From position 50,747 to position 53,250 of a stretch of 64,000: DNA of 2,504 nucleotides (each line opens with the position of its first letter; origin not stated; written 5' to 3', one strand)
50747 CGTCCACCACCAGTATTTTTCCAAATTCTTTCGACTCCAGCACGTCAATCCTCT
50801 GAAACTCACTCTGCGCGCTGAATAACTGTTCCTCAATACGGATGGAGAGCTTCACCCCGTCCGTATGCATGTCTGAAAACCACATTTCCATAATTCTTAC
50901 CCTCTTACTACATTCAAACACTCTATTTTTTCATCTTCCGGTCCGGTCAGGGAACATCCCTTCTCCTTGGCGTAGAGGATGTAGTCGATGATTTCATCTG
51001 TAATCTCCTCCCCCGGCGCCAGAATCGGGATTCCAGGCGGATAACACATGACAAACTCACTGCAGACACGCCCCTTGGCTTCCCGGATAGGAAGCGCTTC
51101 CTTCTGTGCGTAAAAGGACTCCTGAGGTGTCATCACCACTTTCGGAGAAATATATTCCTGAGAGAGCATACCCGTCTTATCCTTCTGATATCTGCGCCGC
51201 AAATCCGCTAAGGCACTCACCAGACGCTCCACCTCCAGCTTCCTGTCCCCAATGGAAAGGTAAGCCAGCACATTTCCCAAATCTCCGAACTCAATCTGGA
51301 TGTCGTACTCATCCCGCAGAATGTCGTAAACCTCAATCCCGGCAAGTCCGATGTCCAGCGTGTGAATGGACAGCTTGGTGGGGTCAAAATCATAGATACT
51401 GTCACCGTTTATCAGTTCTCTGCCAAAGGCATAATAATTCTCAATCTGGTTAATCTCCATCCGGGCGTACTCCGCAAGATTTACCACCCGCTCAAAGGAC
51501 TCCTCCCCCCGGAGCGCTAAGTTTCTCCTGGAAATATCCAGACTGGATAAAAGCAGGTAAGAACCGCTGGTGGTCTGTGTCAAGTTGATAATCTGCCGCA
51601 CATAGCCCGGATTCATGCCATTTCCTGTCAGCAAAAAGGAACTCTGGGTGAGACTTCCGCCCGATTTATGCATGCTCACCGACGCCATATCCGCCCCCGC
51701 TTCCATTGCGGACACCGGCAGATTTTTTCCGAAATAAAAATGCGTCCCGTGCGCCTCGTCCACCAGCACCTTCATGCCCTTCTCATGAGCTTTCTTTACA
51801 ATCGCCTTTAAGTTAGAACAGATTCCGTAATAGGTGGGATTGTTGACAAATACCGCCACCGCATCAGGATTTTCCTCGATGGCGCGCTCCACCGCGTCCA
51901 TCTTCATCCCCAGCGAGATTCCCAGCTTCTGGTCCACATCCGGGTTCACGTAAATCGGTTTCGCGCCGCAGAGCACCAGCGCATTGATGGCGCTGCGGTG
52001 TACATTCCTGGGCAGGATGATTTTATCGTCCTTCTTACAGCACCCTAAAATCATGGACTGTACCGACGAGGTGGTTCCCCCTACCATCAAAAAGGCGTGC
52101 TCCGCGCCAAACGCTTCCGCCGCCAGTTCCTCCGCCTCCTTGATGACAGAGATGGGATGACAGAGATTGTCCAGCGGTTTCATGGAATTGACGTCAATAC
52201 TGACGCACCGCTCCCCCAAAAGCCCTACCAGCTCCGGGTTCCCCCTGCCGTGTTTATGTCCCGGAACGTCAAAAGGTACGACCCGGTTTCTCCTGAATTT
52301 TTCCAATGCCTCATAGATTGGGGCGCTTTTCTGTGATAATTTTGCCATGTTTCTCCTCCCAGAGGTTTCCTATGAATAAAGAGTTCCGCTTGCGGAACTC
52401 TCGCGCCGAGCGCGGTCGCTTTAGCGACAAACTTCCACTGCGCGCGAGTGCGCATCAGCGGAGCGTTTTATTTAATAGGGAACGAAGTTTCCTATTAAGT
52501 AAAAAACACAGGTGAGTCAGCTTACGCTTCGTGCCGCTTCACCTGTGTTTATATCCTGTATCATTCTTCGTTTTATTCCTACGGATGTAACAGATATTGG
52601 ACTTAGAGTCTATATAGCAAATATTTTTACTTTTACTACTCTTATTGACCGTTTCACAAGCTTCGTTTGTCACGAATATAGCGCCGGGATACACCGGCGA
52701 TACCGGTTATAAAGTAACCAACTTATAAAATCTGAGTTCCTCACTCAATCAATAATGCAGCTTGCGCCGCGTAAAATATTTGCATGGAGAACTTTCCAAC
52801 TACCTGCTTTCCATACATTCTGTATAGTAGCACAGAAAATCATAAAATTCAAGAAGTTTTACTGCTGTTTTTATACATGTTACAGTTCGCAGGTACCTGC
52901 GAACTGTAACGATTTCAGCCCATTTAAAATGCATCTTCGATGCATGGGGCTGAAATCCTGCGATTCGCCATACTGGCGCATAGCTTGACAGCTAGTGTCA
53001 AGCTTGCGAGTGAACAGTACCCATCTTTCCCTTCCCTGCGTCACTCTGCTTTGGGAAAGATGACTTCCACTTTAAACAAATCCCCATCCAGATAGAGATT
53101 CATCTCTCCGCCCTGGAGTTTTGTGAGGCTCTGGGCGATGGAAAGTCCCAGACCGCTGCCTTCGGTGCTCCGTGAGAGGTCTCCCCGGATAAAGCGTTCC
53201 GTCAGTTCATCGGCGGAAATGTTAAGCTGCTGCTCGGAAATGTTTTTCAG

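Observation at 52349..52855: speA polyamine operon has a ~465-nt leader with its own promoter, an unclassified upstream domain, an intrinsic terminator, then element copy B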

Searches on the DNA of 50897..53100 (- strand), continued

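Call 41: search_with_rna_model(model_id=R1, sources=[window, L009, L010, L011, L012, L013, L014, L015, L016, L017, L018, L019, L020, L021, L022, L023, L024, L025, L026, L027, L028, L029, L030, L031, L032, L033, L034, L035, L036, L037, L038, L039, L040, L041, L042, L043, L044, L045, L046, L047, L048, L049, L050, L051, L052, L053, L054, L055, L056, L057, L058, L059, L060, L061, L062, L063, L064, L065, L066, L067, L068, L069, L070, L071, L072, L073, L074, L075, L076, L077, L078, L079, L080, L081, L082, L083, L084, L085, L086, L087, L088], max_evalue=1, make_alignment=true)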
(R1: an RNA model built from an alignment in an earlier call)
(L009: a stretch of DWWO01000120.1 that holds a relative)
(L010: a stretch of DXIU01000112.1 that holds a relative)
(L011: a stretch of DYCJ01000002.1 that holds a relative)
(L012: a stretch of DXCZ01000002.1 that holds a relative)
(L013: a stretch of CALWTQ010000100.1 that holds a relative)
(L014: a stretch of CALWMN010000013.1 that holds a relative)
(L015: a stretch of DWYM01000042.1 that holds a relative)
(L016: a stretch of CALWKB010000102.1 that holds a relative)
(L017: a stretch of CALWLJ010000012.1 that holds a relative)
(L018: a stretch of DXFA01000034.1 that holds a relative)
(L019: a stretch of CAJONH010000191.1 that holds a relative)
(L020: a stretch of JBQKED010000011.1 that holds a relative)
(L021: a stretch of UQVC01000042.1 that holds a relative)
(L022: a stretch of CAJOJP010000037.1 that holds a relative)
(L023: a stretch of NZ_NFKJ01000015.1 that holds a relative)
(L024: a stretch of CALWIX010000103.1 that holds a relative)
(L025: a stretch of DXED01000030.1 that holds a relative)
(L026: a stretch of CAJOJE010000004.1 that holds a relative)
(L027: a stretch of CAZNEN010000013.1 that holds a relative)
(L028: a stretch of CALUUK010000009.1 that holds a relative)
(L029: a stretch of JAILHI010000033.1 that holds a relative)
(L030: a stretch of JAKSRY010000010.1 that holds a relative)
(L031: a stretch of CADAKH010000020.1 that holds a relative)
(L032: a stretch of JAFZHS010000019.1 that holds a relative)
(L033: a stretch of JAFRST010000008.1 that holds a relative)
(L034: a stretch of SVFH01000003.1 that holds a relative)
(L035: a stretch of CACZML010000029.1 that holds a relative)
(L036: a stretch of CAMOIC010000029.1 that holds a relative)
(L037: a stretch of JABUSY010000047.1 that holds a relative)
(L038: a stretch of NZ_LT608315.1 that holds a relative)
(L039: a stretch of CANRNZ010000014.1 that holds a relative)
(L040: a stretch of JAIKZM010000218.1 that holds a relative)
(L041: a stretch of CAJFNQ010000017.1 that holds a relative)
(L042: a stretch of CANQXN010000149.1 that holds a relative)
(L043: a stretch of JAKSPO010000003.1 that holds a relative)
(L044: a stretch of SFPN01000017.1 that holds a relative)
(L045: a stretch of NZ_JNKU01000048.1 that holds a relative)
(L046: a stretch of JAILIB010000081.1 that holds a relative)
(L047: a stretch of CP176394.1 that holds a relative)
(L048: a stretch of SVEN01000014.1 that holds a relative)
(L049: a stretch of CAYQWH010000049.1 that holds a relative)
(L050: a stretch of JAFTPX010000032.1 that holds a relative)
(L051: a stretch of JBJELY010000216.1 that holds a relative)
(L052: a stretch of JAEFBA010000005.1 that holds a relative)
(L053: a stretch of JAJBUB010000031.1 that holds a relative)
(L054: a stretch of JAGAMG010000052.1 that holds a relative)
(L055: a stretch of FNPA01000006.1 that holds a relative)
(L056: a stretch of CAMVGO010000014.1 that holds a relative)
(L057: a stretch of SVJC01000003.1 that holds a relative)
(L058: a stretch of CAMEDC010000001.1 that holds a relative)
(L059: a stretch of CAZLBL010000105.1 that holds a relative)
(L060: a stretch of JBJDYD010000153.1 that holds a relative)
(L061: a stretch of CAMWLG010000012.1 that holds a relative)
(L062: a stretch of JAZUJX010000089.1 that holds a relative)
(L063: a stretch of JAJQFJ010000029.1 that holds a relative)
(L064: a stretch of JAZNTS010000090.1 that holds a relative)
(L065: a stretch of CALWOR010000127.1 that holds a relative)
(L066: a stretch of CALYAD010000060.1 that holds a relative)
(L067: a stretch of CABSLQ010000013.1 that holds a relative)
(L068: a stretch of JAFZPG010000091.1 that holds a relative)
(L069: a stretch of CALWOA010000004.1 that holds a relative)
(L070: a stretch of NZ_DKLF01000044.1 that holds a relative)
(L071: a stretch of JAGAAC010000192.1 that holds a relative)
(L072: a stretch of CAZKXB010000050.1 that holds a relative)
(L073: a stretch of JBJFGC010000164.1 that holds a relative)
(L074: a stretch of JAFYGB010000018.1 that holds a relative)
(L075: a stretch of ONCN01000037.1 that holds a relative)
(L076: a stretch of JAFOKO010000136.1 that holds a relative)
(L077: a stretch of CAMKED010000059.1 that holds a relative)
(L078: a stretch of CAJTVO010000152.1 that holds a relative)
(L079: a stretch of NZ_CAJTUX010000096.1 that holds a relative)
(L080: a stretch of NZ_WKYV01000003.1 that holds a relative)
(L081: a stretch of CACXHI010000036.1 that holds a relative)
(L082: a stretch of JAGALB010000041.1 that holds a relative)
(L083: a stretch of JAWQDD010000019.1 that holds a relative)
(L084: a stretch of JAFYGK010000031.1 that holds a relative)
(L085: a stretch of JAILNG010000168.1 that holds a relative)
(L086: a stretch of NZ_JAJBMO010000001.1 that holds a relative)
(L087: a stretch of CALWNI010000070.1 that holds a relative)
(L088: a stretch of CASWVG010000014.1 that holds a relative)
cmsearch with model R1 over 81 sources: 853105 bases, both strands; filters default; matches with E-value up to 1: 70.
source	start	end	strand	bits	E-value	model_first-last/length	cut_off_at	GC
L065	1735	1880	+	160.8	6e-30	1-146/146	no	0.37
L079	251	396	+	158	2.2e-29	1-146/146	no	0.37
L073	214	358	+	157.8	2.5e-29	1-146/146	no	0.35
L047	4679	4823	+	157.2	3.3e-29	1-146/146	no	0.33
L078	300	445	+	155.9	6.1e-29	1-146/146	no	0.36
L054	4605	4748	+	154.2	1.4e-28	1-146/146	no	0.34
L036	97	240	+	154.1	1.4e-28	1-146/146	no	0.35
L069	4686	4831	+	153.8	1.6e-28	1-146/146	no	0.37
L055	4730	4872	+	149.6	1.2e-27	1-146/146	no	0.35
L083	4683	4828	+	149.5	1.2e-27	1-146/146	no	0.38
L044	4651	4795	+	148.8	1.7e-27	1-146/146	no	0.38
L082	4725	4865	+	148.2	2.3e-27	1-146/146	no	0.35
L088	4643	4788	+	147.8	2.7e-27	1-146/146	no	0.38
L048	4577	4721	+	147.6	3e-27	1-146/146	no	0.36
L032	4732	4873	+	147.2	3.6e-27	1-146/146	no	0.34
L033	4733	4874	+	147.2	3.6e-27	1-146/146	no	0.35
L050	4686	4826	+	146.8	4.4e-27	1-146/146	no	0.33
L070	4670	4813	+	146.7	4.5e-27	1-146/146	no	0.33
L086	4545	4690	+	146.5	5.1e-27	1-146/146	no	0.37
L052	4728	4870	+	145.4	8.5e-27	1-146/146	no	0.34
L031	4724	4866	+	145.1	1e-26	1-146/146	no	0.34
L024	2659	2799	+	144.9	1.1e-26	1-146/146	no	0.34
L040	4740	4881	+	144.4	1.4e-26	1-146/146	no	0.36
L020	663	811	+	144.3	1.4e-26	1-146/146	no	0.32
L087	4700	4847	+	143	2.7e-26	1-146/146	no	0.38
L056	4726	4867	+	142.4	3.6e-26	1-146/146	no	0.37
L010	4693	4841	+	141.6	5.2e-26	1-146/146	no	0.36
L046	4722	4864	+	141.1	6.3e-26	1-146/146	no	0.36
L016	4703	4852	+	141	6.8e-26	1-146/146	no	0.36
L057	4738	4878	+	140.9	7e-26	1-146/146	no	0.36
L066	4600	4745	+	140.8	7.6e-26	1-146/146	no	0.33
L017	4641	4790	+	140.1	1e-25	1-146/146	no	0.36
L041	3173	3321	+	139.9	1.1e-25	1-146/146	no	0.32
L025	4634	4783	+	139.3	1.5e-25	1-146/146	no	0.32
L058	3620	3764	+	139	1.7e-25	1-146/146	no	0.32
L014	4214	4364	+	138.8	1.9e-25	1-146/146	no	0.34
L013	4499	4651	+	137.6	3.4e-25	1-146/146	no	0.37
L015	4625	4778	+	137.6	3.4e-25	1-146/146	no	0.34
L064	477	628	+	137.2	4e-25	1-146/146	no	0.35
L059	3786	3946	+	137.1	4.3e-25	1-146/146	no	0.35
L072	4721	4881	+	136.7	5.2e-25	1-146/146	no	0.37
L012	4648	4799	+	136.4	6e-25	1-146/146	no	0.35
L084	4691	4852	+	135.8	7.8e-25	1-146/146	no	0.4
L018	4271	4424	+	135.6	8.8e-25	1-146/146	no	0.36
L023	4617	4767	+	135.2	1e-24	1-146/146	no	0.32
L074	1487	1626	+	134.4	1.5e-24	1-146/146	no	0.34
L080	4574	4719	+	132.9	3e-24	1-146/146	no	0.34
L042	1837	1981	+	130.7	8.7e-24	1-146/146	no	0.39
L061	3755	3898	+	130.4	9.9e-24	1-146/146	no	0.35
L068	2385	2524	+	128.7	2.2e-23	1-146/146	no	0.36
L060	1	123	+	127.2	4.5e-23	22-146/146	5'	0.33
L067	4708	4847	+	120.4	1.1e-21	1-146/146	no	0.34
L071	1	113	+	117.1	5.3e-21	32-146/146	5'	0.32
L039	4579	4740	+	115.2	1.3e-20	1-146/146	no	0.39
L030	4715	4863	+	114.8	1.6e-20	1-146/146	no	0.32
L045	4743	4886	+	112.6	4.3e-20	1-146/146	no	0.31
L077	4570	4709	+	107.7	4.5e-19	1-146/146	no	0.36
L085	4763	4911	+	105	1.6e-18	1-146/146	no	0.33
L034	4632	4773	+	104.6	1.9e-18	1-146/146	no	0.34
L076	4736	4876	+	104.3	2.2e-18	1-146/146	no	0.38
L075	246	365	+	104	2.5e-18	1-146/146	no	0.39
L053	4709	4835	+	97.3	5.9e-17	1-146/146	no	0.46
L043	4696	4833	+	95.1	1.7e-16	1-146/146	no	0.31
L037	808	955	+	92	7.3e-16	1-146/146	no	0.3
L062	1519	1649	+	88.1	4.5e-15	1-146/146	no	0.4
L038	4747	4892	+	85.6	1.5e-14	1-146/146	no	0.45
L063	4707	4829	+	65.5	1.9e-10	1-146/146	no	0.46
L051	1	61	+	63.6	4.8e-10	84-146/146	5'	0.38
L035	4796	4917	+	50.7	2e-07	1-146/146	no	0.4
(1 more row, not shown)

Alignment A3: 70 matches aligned to the model, 241 columns, each read 5' to 3' on its own strand. Consensus structure (alignment columns), stored with it:
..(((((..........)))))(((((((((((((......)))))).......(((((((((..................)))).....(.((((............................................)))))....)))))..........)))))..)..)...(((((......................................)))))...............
